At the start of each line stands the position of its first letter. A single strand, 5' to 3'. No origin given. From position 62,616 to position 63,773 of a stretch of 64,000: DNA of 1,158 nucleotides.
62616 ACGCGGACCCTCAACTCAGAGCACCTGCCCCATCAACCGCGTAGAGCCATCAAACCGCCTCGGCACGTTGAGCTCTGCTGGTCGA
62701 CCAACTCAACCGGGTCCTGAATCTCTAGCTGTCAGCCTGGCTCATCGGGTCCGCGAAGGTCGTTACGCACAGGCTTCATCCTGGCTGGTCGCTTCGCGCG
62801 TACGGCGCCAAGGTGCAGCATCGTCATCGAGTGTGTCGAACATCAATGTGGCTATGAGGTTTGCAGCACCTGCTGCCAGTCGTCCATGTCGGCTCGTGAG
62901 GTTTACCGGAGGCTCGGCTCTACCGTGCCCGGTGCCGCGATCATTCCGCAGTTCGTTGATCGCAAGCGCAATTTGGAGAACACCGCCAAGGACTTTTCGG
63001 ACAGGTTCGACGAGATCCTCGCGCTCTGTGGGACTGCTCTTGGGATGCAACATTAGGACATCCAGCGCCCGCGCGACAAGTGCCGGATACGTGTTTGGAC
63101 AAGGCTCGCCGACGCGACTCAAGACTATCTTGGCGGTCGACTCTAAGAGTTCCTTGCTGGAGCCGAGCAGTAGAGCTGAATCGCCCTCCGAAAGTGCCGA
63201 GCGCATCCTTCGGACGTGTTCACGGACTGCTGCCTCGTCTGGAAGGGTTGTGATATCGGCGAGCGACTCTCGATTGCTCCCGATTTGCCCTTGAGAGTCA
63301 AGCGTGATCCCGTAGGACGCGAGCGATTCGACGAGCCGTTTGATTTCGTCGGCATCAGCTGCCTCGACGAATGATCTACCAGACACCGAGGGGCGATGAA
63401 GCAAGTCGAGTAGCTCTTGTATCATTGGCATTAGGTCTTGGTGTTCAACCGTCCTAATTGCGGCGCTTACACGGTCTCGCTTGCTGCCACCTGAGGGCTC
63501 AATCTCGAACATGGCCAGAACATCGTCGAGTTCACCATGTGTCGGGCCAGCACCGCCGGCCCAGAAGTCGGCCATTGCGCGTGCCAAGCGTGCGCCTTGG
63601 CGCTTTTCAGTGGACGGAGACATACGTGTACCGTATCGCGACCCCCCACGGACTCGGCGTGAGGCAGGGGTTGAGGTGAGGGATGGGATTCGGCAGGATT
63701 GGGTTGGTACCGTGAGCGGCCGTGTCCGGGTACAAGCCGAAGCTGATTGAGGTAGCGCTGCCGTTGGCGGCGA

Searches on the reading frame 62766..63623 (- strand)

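Call 92: search_protein_families(library=pfam, proteins=[window:62766-63623:-], max_evalue=0.01)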
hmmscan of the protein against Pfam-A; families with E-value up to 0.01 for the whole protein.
window:62766-63623:- (286 aa): 1 family
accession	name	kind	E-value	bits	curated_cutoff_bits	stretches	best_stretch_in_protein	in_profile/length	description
PF14355.11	Abi_C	-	1.7e-14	54.1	24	1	180-263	1-83/83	Abortive infection C-terminus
